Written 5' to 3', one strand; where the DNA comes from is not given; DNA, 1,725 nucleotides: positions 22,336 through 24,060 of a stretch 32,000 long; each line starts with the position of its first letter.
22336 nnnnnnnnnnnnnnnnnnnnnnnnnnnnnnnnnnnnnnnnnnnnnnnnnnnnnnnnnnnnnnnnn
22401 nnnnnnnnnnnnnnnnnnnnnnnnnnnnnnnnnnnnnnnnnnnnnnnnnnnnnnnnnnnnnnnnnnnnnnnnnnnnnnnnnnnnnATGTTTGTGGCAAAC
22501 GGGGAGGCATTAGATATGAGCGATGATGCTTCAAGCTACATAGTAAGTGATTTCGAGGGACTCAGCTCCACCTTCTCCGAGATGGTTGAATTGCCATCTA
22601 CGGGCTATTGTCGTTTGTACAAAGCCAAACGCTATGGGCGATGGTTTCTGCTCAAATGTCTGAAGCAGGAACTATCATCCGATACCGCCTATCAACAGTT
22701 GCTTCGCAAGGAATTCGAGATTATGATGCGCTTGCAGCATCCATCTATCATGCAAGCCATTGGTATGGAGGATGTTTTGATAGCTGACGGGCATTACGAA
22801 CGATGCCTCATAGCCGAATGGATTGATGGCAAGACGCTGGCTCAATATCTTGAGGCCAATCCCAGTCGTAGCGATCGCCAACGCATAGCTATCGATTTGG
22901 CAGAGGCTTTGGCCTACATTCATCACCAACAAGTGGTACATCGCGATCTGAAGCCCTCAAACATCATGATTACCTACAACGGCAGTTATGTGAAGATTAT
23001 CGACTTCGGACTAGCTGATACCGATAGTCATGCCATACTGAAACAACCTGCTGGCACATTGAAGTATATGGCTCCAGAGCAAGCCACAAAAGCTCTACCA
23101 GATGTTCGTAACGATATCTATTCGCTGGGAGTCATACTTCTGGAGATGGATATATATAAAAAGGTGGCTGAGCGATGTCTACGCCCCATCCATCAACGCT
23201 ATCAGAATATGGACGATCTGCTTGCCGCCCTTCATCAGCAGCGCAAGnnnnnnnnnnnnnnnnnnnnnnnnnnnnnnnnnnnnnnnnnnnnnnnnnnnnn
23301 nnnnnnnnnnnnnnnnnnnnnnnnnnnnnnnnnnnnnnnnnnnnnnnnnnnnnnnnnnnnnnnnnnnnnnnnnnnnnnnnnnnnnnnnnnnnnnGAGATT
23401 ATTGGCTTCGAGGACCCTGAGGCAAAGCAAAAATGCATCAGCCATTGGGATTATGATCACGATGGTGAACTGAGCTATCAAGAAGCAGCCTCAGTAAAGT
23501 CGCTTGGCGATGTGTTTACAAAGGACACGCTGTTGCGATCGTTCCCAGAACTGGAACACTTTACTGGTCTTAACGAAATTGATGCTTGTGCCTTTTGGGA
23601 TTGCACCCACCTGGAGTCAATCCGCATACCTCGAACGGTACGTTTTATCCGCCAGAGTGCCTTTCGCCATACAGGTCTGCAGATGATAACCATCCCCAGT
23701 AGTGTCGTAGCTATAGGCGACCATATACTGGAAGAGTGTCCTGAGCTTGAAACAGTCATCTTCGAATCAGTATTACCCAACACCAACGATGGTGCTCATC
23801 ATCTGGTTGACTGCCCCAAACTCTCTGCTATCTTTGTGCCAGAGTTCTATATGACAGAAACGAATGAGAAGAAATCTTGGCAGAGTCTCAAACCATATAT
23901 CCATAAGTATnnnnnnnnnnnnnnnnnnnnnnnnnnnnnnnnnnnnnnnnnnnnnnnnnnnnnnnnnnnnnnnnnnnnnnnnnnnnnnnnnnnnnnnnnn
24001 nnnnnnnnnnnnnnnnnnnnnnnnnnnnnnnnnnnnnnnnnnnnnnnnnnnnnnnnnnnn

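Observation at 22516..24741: Receptor-like Ser/Thr kinase: cytoplasmic Hanks kinase, one TM helix, EF-hand + BspA-LRR ectodomain in two tandem modules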

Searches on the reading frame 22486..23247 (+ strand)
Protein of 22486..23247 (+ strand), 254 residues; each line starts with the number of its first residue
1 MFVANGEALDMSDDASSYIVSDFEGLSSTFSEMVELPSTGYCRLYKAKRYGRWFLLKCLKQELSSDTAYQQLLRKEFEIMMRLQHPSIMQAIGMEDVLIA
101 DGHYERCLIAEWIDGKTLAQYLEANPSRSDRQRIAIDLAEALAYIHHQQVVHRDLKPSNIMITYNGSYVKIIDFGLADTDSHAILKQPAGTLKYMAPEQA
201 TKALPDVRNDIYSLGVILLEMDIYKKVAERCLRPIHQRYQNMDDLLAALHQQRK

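Call 79: search_solved_structures(query=window:22486-23247:+, max_evalue=1e-20, show_alignments=2)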
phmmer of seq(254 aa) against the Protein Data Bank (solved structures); distinct sequences matched with E-value up to 1e-20: 9.
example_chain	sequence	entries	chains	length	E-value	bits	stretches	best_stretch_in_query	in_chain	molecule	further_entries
3orm_A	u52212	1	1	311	4.7e-22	82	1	44-221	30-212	Serine/threonine protein kinase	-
6b2p_A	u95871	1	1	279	5.3e-22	81.8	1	44-221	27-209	Serine/threonine-protein kinase PknB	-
5u94_A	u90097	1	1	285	5.5e-22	81.8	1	44-221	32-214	Serine/threonine-protein kinase PknB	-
1o6y_A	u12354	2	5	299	6.1e-22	81.6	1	44-221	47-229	SERINE/THREONINE-PROTEIN KINASE PKNB | Probable serine/threonine-protein kinase pknB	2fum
6i2p_A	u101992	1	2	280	6.7e-22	81.5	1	45-221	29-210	Serine/threonine-protein kinase PknB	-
1mru_A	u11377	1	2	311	6.8e-22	81.5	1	44-221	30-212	Probable serine/threonine-protein kinase pknB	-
3ori_A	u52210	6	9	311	1.1e-21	80.8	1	47-221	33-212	Serine/threonine protein kinase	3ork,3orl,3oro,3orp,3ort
3f61_A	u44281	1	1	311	1.4e-21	80.5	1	47-221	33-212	Serine/threonine-protein kinase pknB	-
3f69_A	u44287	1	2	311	1.5e-21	80.4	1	47-221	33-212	Serine/threonine-protein kinase pknB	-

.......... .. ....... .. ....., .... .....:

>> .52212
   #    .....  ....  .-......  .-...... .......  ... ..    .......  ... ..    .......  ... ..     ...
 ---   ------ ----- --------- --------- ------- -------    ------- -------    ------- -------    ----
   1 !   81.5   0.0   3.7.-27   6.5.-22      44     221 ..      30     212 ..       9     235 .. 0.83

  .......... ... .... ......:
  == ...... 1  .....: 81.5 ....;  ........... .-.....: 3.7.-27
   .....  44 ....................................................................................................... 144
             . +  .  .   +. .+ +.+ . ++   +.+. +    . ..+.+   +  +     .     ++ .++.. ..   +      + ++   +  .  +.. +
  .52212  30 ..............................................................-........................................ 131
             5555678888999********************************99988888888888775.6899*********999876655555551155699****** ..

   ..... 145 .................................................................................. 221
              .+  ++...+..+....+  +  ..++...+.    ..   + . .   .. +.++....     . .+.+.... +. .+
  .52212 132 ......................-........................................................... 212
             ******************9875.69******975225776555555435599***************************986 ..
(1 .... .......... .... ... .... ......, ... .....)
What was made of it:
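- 22573..23235 (+): Cytoplasmic kinase domain (aa 30-250). Features: non-glycine P-loop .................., K57 (nt 22654-22656), E76, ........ (nt 22939-22962), DFG (nt 23002-23010), APE (nt 23071-23079). The closest solved sequence is M. tuberculosis PknB at 5e-22, and that alignment starts after the P-loop: call 79.
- On Hanks-type (eukaryote-like) Ser/Thr protein kinase, Pfam PF00069: K57 and E76 align with the VAVK Lys and the RRE Glu of PknB (call 79).
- The alignment to PknB starts only after the P-loop (call 79).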

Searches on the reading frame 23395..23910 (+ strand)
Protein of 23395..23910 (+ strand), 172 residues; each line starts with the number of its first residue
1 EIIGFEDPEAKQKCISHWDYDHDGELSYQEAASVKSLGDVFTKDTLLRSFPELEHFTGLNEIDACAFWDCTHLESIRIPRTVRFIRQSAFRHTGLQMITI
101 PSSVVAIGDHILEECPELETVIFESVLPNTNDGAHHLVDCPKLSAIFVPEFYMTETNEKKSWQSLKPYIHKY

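Call 43: search_solved_structures(query=window:23395-23910:+, max_evalue=1, show_alignments=3)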
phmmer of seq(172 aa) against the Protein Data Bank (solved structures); distinct sequences matched with E-value up to 1: 13.
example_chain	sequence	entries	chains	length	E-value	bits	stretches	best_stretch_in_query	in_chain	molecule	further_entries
4fs7_A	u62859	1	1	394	5.1e-25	91.5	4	62-149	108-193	Uncharacterized protein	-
4gt6_A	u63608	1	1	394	2e-18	70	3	65-125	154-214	Cell surface protein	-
4fd0_A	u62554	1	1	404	5.8e-13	52.2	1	59-146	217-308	Leucine rich hypothetical protein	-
4fdw_A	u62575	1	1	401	1.1e-12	51.3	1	59-151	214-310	leucine rich hypothetical protein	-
4h09_A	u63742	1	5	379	5.6e-12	49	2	31-124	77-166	Hypothetical leucine rich repeat protein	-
6mlx_A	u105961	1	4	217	1.7e-09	41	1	53-134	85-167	Leucine-rich repeat protein TpLRR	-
4cp6_A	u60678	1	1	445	2.6e-09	40.4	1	25-122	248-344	CHOLINE BINDING PROTEIN PCPA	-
1g9u_A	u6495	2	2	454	0.00012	25.2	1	103-158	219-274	OUTER PROTEIN YOPM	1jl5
4oju_A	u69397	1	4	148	0.0018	21.4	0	65-125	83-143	hypothetical leucine rich repeat protein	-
1tiz_A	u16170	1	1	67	0.3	14.1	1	13-71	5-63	calmodulin-related protein, putative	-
8z11_N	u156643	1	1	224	0.48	13.4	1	57-127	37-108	iFCPI-17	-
9uen_N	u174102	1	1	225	0.54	13.3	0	65-127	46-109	EFCPI-17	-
8vdw_A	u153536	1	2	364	0.58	13.2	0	23-98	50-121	Biotin synthase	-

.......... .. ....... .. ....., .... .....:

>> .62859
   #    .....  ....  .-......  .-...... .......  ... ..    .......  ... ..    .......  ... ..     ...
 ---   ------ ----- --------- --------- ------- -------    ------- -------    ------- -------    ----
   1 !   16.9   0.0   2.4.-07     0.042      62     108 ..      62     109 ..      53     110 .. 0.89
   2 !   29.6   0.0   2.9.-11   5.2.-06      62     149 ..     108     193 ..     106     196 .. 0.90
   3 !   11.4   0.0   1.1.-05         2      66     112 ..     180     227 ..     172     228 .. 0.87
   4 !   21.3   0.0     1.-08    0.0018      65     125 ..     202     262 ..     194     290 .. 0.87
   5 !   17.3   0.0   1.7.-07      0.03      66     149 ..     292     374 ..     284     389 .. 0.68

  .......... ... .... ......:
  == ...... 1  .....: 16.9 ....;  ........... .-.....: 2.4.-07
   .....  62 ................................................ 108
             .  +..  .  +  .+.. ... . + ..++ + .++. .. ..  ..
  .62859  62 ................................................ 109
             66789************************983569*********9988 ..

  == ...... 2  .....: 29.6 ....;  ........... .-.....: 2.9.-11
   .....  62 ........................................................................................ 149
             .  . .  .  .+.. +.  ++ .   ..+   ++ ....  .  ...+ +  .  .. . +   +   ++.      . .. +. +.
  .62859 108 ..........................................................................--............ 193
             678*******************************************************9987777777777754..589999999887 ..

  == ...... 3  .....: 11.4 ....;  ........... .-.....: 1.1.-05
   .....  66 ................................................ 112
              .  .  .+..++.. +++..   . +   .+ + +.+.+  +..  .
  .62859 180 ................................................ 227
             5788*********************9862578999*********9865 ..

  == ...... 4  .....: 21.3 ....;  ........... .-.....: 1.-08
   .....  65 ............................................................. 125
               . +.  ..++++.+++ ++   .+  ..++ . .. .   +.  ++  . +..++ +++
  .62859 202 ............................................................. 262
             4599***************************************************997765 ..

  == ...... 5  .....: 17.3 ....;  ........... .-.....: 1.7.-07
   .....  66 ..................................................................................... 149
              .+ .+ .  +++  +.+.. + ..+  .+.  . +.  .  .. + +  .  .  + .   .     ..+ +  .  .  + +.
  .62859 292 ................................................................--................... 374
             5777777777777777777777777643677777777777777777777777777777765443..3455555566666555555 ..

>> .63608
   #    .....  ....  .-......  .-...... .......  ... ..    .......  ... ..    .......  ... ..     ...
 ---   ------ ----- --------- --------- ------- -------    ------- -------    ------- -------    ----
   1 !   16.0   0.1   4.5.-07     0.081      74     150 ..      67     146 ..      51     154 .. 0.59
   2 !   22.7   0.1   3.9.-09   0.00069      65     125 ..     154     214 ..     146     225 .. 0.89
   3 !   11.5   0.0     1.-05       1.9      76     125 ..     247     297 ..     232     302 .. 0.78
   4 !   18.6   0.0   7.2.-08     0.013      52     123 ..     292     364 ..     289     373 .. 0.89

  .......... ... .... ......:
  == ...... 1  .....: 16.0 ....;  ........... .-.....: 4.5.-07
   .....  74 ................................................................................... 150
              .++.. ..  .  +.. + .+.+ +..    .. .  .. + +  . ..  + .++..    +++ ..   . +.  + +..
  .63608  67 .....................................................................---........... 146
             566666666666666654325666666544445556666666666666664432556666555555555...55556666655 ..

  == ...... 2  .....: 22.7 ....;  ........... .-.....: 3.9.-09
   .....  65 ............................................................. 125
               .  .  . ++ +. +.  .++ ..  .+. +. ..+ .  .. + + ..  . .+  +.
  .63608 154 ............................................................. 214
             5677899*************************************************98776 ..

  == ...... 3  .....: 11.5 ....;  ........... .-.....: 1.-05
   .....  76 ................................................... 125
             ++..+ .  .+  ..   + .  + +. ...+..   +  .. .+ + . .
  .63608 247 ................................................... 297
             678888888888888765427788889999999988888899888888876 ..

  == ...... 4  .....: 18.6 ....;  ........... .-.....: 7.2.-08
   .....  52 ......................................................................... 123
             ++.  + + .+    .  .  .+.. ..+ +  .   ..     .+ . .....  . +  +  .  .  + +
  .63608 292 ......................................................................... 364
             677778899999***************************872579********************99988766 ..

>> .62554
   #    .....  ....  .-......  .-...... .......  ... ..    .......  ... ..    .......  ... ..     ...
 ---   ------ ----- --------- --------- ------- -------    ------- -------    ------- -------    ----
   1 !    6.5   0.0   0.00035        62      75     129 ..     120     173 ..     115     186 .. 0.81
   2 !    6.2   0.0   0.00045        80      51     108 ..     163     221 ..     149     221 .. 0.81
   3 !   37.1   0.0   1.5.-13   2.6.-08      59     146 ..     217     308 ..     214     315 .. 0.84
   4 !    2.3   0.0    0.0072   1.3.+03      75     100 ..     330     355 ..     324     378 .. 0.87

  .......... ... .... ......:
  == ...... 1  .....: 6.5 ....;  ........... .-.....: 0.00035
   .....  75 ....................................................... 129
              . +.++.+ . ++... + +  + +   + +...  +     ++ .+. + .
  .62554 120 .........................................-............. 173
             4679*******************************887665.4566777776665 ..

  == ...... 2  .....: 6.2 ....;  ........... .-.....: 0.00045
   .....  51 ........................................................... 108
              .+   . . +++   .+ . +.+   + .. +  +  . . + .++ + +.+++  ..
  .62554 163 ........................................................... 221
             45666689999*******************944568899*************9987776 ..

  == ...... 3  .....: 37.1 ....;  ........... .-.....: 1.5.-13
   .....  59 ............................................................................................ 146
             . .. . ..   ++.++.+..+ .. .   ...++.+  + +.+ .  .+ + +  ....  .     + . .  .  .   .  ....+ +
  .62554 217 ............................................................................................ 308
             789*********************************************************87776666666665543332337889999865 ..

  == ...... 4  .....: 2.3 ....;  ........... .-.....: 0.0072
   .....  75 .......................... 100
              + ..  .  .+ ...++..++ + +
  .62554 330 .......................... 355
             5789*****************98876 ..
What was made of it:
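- On BspA-type leucine-rich repeat (LRR_5, PF13306): 4fs7 matches at 5e-25 by sequence (call 43).
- Closest known: BspA-type LRR surface proteins. Different: None of the solved structures covers the calcium-loop cap (call 43).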
